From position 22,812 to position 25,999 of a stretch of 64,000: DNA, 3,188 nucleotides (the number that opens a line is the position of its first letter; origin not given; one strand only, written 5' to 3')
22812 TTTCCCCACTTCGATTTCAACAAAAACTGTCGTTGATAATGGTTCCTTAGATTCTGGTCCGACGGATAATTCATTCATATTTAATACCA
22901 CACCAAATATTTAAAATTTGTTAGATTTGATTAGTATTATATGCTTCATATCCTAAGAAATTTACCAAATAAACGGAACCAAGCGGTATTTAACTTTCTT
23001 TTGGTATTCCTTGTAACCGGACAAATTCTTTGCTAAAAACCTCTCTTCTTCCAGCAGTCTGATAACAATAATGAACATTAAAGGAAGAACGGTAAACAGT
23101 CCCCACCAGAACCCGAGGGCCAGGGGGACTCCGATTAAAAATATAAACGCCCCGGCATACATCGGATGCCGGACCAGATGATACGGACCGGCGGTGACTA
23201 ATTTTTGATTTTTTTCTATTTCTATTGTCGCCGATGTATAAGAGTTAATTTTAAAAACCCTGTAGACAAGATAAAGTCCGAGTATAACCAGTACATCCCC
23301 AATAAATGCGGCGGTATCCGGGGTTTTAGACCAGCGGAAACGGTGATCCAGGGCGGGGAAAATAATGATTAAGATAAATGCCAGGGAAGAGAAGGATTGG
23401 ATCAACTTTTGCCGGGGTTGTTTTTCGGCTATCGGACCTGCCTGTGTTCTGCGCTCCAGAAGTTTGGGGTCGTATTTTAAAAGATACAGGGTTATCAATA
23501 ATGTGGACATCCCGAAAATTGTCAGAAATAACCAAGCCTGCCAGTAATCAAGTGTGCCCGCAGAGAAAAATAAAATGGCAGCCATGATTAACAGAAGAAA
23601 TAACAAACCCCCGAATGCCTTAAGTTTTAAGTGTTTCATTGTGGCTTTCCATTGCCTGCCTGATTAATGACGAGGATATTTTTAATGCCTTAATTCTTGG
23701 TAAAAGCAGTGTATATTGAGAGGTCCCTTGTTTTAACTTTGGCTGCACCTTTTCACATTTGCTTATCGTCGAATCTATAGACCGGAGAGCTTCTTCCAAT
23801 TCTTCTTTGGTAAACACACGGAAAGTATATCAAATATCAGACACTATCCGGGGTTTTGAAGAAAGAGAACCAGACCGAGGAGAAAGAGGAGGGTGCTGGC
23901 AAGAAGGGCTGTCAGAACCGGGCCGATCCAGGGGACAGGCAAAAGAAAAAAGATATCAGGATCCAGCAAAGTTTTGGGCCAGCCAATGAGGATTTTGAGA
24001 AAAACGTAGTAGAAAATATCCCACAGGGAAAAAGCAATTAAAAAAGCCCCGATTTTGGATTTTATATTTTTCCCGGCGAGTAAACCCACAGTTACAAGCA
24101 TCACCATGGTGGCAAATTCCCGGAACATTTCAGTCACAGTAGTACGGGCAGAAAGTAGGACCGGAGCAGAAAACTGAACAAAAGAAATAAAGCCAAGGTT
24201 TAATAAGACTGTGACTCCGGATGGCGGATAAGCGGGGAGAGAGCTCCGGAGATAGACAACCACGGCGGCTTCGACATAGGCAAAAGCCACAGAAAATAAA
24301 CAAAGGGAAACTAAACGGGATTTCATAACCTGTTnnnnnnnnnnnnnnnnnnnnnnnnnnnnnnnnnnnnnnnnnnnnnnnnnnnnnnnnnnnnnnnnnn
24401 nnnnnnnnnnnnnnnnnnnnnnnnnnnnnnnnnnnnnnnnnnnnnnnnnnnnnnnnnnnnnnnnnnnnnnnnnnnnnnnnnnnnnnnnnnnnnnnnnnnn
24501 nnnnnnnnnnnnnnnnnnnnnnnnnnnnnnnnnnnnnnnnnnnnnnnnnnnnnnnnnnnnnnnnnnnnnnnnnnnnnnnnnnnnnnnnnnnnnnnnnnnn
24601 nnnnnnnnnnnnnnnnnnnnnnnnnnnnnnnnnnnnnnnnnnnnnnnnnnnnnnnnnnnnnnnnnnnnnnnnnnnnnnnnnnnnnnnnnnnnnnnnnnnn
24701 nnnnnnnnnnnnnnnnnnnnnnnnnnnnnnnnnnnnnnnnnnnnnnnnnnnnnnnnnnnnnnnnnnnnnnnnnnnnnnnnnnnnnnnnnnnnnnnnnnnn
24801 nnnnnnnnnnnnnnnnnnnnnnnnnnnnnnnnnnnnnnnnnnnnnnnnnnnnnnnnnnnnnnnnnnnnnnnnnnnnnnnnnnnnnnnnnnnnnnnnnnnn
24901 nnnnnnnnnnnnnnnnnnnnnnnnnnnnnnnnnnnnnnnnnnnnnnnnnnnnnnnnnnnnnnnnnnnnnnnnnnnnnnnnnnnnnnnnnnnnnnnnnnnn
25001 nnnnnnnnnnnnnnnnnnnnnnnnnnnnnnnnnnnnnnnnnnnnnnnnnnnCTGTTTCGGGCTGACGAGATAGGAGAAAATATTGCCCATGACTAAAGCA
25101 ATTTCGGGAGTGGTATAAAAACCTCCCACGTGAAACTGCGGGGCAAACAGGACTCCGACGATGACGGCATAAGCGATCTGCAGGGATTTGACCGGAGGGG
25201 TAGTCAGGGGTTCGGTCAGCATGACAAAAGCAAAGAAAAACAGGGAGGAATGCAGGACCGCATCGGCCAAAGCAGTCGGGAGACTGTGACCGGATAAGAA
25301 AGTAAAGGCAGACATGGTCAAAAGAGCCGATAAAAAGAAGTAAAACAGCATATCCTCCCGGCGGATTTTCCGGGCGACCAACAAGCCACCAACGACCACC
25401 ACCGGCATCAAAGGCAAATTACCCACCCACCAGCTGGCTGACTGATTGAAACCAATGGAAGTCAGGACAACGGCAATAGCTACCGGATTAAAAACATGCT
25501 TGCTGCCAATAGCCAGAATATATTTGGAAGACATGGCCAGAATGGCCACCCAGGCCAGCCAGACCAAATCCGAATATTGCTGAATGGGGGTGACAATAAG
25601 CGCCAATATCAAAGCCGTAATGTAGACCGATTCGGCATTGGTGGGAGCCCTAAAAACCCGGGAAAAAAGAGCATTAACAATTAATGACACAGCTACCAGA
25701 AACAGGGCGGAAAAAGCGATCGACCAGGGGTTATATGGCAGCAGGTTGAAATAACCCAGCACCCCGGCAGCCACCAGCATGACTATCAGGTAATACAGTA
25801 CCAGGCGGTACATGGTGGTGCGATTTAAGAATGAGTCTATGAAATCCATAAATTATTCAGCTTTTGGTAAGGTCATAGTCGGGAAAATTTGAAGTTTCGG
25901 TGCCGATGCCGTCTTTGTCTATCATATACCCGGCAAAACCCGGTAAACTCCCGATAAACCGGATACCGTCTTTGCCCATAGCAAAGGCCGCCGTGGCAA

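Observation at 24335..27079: Three-gene flavinylation-linked extracytosolic redox module (secreted FMN-binding protein with SGAT motif - ApbE - membrane-anchored FNR/NOX-like oxidoreductase) divergent to msrB/msrA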

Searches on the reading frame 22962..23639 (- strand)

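Call 3: search_protein_families(library=pfam, proteins=[window:22962-23639:-], max_evalue=0.01)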
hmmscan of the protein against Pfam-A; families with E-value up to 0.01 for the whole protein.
window:22962-23639:- (225 aa): 3 families
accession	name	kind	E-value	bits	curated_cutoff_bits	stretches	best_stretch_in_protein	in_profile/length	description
PF04191.18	PEMT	-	1.5e-15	57.9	25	1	112-205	4-101/105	Phospholipid methyltransferase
PF04140.19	ICMT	-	2e-09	38.2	24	1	117-203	5-94/95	Isoprenylcysteine carboxyl methyltransferase (ICMT) family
PF01222.22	ERG4_ERG24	-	5.4e-06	25.9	27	1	137-225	341-432/432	Ergosterol biosynthesis ERG4/ERG24 family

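Call 4: search_protein_families(library=ncbifam, proteins=[window:22962-23639:-], max_evalue=0.01)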
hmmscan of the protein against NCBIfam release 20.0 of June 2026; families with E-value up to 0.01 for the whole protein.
window:22962-23639:- (225 aa): 3 families
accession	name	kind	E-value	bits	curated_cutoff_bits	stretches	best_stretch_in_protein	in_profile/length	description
NF040696.1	isopcys_mtase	equivalog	1.9e-18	67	160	1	47-223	10-189/190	protein-S-isoprenylcysteine O-methyltransferase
NF045656.1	MeththiolMtaseMddA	equivalog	7.9e-07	28.6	270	1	111-218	126-235/238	methanethiol S-methyltransferase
TIGR04571.1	LmtA_Leptospira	exception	0.00077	19.3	325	1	117-212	56-155/252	lipid A Kdo2 1-phosphate O-methyltransferase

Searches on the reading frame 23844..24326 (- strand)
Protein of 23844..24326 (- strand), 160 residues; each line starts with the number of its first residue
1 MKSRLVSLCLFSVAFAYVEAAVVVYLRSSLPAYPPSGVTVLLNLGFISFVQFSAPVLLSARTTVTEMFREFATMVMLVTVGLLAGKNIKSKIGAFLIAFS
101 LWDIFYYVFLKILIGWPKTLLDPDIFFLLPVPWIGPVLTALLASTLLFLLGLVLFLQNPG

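Call 3: search_protein_families(library=pfam, proteins=[window:23844-24326:-], max_evalue=0.01)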
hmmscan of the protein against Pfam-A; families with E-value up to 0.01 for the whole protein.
window:23844-24326:- (160 aa): 0 families

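Call 4: search_protein_families(library=ncbifam, proteins=[window:23844-24326:-], max_evalue=0.01)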
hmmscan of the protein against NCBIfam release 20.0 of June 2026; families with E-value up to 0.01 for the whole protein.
window:23844-24326:- (160 aa): 0 families

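Call 55: find_homologous_proteins(query=window:23844-24326:-)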
Query window:23844-24326:- (160 aa): 930 proteins with E <= 0.001 among 1670 candidates; the best 120 are listed.
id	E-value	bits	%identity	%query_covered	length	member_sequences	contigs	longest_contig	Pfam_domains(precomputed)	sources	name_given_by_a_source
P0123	5.5e-93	327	100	100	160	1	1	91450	-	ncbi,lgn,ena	-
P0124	3.2e-54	201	61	99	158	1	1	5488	-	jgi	jgi:hypothetical protein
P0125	4.9e-46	175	55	91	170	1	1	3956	-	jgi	jgi:hypothetical protein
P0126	1.8e-44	169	49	99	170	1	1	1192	-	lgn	-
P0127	1.0e-43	167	56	98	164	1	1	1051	-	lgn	-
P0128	1.9e-43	166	51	86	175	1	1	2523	-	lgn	-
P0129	5.5e-43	165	55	96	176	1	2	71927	-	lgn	-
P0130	1.5e-42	163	52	94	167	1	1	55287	-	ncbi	-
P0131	3.3e-42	162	52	98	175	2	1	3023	-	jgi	jgi:hypothetical protein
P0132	5.4e-42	161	53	91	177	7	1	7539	-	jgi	jgi:hypothetical protein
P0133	7.4e-42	161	53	94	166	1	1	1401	-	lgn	-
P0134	3.2e-41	159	53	96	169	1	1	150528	-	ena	-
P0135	4.0e-41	159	53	89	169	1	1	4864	-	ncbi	-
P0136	1.1e-40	157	54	98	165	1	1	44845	-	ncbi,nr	ncbi:hypothetical protein HYZ99_05335 [Candidatus Peregrinibacteria bacterium]|nr:hypothetical prote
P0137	1.1e-40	157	50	98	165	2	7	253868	-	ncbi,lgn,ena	-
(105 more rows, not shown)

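Call 56: find_encoding_contigs(protein=P0130, flank=5000, max_places=1)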
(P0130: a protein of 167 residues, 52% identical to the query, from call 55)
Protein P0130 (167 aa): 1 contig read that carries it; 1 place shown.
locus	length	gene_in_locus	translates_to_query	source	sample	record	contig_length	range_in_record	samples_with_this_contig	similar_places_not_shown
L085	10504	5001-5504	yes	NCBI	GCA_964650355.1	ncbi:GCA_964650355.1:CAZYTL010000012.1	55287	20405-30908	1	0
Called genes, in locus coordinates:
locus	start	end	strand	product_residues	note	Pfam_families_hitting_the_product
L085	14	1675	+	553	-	PF13231:PMT_2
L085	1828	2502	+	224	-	PF00072:Response_reg, PF00486:Trans_reg_C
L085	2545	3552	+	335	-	PF00512:HisKA, PF02518:HATPase_c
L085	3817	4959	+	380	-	PF00089:Trypsin, PF13365:Trypsin_2, PF00595:PDZ (weak), PF13180:PDZ_2, PF17820:PDZ_6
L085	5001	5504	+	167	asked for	-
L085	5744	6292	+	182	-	PF04542:Sigma70_r2, PF08281:Sigma70_r4_2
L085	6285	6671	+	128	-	-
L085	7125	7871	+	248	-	PF03291:mRNA_G-N7_MeTrfase (faint), PF01209:Ubie_methyltran, PF13489:Methyltransf_23, PF05148:Methyltransf_8 (faint), PF13847:Methyltransf_31, PF08241:Methyltransf_11, PF08242:Methyltransf_12, PF13649:Methyltransf_25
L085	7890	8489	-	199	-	-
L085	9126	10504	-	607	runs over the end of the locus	PF03717:PBP_dimer, PF00905:Transpeptidase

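Call 57: find_encoding_contigs(protein=P0137, flank=5000, max_places=1)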
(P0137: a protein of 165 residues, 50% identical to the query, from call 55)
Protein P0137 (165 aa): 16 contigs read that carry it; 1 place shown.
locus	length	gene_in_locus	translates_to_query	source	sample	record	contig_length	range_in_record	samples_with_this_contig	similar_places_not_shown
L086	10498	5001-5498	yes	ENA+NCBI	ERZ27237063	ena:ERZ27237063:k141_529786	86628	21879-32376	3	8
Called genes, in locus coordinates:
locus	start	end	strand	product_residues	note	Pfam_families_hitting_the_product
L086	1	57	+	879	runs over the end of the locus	PF00133:tRNA-synt_1, PF09334:tRNA-synt_1g, PF08264:Anticodon_1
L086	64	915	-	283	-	PF01381:HTH_3, PF12844:HTH_19 (weak), PF13443:HTH_26, PF13560:HTH_31, PF00702:Hydrolase (weak), PF13419:HAD_2 (weak)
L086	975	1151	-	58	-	-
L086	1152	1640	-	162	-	PF11969:DcpS_C, PF01230:HIT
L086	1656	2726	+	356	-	-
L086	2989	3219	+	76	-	-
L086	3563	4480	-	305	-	PF01381:HTH_3 (weak), PF02661:Fic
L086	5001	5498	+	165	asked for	-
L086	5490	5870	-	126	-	-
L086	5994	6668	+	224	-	PF07099:DUF1361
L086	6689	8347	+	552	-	PF03485:Arg_tRNA_synt_N, PF00750:tRNA-synt_1d, PF05746:DALR_1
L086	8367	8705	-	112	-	PF01638:HxlR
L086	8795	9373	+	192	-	PF02525:Flavodoxin_2, PF03358:FMN_red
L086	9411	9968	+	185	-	PF00929:RNase_T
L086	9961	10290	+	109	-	PF04237:YjbR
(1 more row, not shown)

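Call 58: find_encoding_contigs(protein=P0129, flank=5000, max_places=1)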
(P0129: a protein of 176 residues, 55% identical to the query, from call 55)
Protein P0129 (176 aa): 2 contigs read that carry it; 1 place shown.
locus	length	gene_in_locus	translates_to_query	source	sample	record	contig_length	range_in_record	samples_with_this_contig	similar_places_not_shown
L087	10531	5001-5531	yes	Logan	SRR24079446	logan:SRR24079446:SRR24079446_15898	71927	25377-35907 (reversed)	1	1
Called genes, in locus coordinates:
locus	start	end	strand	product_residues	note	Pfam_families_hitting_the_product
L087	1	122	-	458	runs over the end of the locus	PF21760:SecD_1st, PF22599:SecDF_P1_head, PF02355:SecD_SecF_C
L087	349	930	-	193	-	-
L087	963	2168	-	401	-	PF11258:DUF3048, PF17479:DUF3048_C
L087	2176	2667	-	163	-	PF14584:DUF4446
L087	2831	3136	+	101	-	-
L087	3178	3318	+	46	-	PF18930:DUF5679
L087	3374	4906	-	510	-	PF13541:ChlI, PF00493:MCM (faint), PF01078:Mg_chelatase, PF07728:AAA_5, PF13335:Mg_chelatase_C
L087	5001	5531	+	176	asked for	-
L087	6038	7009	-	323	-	PF01594:AI-2E_transport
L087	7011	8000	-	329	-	PF01715:IPPT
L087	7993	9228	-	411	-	PF00919:UPF0004, PF04055:Radical_SAM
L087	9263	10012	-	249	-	PF00702:Hydrolase (weak), PF05116:S6PP, PF08282:Hydrolase_3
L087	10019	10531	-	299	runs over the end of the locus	PF13399:LytR_C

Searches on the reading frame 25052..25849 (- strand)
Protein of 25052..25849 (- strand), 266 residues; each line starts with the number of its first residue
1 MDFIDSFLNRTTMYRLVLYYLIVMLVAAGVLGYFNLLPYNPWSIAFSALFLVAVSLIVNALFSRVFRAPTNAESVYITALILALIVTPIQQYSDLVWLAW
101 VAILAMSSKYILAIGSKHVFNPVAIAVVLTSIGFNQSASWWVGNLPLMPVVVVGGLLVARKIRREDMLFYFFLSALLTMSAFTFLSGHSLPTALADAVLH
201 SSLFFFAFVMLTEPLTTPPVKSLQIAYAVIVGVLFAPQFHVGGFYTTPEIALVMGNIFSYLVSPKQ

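Call 28: search_solved_structures(query=A2, max_evalue=10, show_alignments=3)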
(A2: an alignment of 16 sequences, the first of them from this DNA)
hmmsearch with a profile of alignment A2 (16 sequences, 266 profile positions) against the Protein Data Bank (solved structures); distinct sequences matched with E-value up to 10: 1.
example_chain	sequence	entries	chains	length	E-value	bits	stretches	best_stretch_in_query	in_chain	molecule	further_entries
8ahx_D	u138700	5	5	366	0.013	18.3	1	148-236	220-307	Ion-translocating oxidoreductase complex subunit D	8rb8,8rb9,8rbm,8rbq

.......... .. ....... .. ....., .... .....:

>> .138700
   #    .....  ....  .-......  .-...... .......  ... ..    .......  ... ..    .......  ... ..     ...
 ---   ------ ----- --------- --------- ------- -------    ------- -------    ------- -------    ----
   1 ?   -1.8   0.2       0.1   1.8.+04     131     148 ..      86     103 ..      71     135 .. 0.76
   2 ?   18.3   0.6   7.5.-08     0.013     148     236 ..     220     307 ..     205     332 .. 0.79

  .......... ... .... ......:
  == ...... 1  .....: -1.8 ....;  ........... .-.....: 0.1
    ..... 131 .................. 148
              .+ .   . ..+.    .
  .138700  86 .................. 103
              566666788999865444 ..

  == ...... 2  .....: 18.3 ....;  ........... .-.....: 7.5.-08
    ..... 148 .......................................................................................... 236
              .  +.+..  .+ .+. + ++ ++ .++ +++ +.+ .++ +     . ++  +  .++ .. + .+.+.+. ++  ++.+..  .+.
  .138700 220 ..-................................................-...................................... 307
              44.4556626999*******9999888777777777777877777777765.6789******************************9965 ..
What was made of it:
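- The sequence-profile match to a solved RnfD is weak, E=0.013 (call 28).
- Tried and rejected: A sequence-profile search of the membrane domain against the PDB gave only a marginal RnfD hit, E=0.013 (call 28).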

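Call 41: predict_structure(alignment_id=A2)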
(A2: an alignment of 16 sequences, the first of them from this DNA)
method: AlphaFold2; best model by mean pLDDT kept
length: 266 residues; sequences in the alignment: 16
mean_pLDDT: 84.1   pTM: 0.82
mean pLDDT of the five models: 84.1, 81.7, 79.9, 79.9, 77.7
residues with pLDDT >= 90: 67; 70-90: 174; 50-70: 25; < 50: 0
segments of 3 or more residues with pLDDT < 50: none
pLDDT, mean of each block of 10 residues (from residue 1): 80 88 91 87 91 94 87 89 84 85 90 72 84 71 81 88 88 91 86 83 85 78 90 78 68 85 71
secondary structure, 60 per line:
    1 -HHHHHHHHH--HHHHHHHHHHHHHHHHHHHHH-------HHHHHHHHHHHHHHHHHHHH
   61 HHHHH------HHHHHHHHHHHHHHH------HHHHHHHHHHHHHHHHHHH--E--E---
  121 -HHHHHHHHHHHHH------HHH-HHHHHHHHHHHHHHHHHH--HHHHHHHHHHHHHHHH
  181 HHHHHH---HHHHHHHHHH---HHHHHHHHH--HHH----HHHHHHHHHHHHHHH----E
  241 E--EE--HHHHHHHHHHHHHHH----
elements in order: H2-10 H13-33 H41-65 H72-86 H93-111 H122-134 H145-162 H165-186 H190-199 H203-211 H221-235 H248-262
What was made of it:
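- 25052..25849 (-): NqrB/RnfD-like membrane domain (residues 1-266) of the 504-aa fusion protein. It has about 10 TM helices and the family motifs KHxFNP and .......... It lacks the flavinylated periplasmic loop of RnfD/NqrB. The domain model has pLDDT 84 and pTM 0.82 (call 41).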

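Call 45: fold_search(model_id=the predicted structure, library=pdb)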
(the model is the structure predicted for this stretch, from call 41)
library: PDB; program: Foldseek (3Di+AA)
matches with E <= 10: 152; with E <= 0.001: 14
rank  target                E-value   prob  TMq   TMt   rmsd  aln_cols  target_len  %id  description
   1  9eri_D                9.6e-06  1.00  0.71  0.60   4.3       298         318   16  Cryo-EM structure of sodium pumping Rnf complex from Acetobacterium woodii bound to NADH (released 2025-03-05)
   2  9lrr_B                3.9e-05  1.00  0.59  0.40   5.5       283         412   17  Cryo-EM structure of Na+-translocating NADH-ubiquinone oxidoreductase NqrB-G141A mutant from Vibrio cholerae with boun (released 2025-04-23)
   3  9uuu_B                4.1e-05  1.00  0.62  0.45   5.3       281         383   17  Cryo-EM structure of Na+-translocating NADH-ubiquinone oxidoreductase from Vibrio cholerae reduced by NADH (released 2025-06-25)
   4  8rbq_D                4.9e-05  1.00  0.76  0.67   4.4       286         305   18  Cryo-EM structure of the NADH:ferredoxin oxidoreductase RNF from Azotobacter vinelandii, dithionite reduced (released 2024-06-26)
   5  8ahx_D                6.4e-05  1.00  0.72  0.56   5.9       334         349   16  Cryo-EM structure of the nitrogen-fixation associated NADH:ferredoxin oxidoreductase RNF from Azotobacter vinelandii (released 2023-11-01)
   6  7xk6_B                7.0e-05  1.00  0.57  0.39   5.7       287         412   16  Cryo-EM structure of Na+-pumping NADH-ubiquinone oxidoreductase from Vibrio cholerae, with aurachin D-42 (released 2022-07-20)
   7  9ud3_B                9.5e-05  1.00  0.60  0.43   5.1       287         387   16  Cryo-EM structure of Na+-translocating NADH-ubiquinone oxidoreductase NqrB-T236Y mutant from Vibrio cholerae (released 2025-06-25)
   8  8a1x_B                9.5e-05  1.00  0.58  0.41   5.5       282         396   16  Sodium pumping NADH-quinone oxidoreductase with inhibitor DQA (released 2023-06-14)
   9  7xk3_B                9.5e-05  1.00  0.59  0.42   5.0       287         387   16  Cryo-EM structure of Na+-pumping NADH-ubiquinone oxidoreductase from Vibrio cholerae, state 1 (released 2022-07-20)
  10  8ad0_B                1.0e-04  1.00  0.62  0.44   5.2       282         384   18  X-ray structure of Na+-NQR from Vibrio cholerae in different conformation at 3.1 A (released 2023-07-12)
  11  8acw_B                2.7e-04  1.00  0.60  0.44   5.3       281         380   16  X-ray structure of Na+-NQR from Vibrio cholerae at 3.4 A resolution (released 2023-07-12)
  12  8evu_B                3.1e-04  1.00  0.57  0.39   6.1       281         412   17  Cryo EM structure of Vibrio cholerae NQR (released 2022-11-16)
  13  8a1v_B                5.2e-04  1.00  0.57  0.41   5.7       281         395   16  Sodium pumping NADH-quinone oxidoreductase with substrate Q2 (released 2023-06-14)
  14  8a1t_B                6.0e-04  1.00  0.62  0.44   4.8       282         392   17  Sodium pumping NADH-quinone oxidoreductase (released 2023-06-14)
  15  7zc6_D                1.2e-03  1.00  0.65  0.58   5.9       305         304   14  Na+ - translocating ferredoxin: NAD+ reductase (Rnf) of C. tetanomorphum (released 2022-09-28)
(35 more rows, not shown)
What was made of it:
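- The next hits are urea transporters at E>0.3 (call 45).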

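Call 63: search_protein_representatives(alignment_id=A2)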
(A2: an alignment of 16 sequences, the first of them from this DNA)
Query: 16 sequences, 266 profile positions. Proteins with E-value up to 0.001 (for the whole library): 2477; up to 1e-10: 1345; up to 1e-30: 583. The best 150 are listed.
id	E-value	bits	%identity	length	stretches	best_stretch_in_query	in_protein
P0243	2.0e-117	408.0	-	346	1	2-266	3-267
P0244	5.1e-109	380.4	-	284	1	1-266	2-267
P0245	1.0e-108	379.4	-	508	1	1-266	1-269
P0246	1.1e-104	366.2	-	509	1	1-265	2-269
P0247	4.0e-103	361.1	-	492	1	1-266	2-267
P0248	2.0e-102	358.8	-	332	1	2-265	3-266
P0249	4.2e-99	347.9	-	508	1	3-266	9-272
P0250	1.8e-97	342.5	-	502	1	2-265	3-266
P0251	2.8e-96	338.6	-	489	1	1-265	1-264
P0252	1.4e-93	329.8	-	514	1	2-265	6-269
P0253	1.9e-93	329.4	-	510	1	3-263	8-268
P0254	9.0e-91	320.6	-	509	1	2-265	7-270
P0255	3.2e-90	318.8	-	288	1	3-265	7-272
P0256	1.2e-89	316.9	-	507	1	2-265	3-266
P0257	1.5e-89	316.5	-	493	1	13-265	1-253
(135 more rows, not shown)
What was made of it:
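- Closest known: NQR/RNF-like flavinylation-associated system. Different: My survey suggests the family is much larger than the 127 clusters reported: 583 representatives at 50% identity with E<=1e-30 (call 63).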
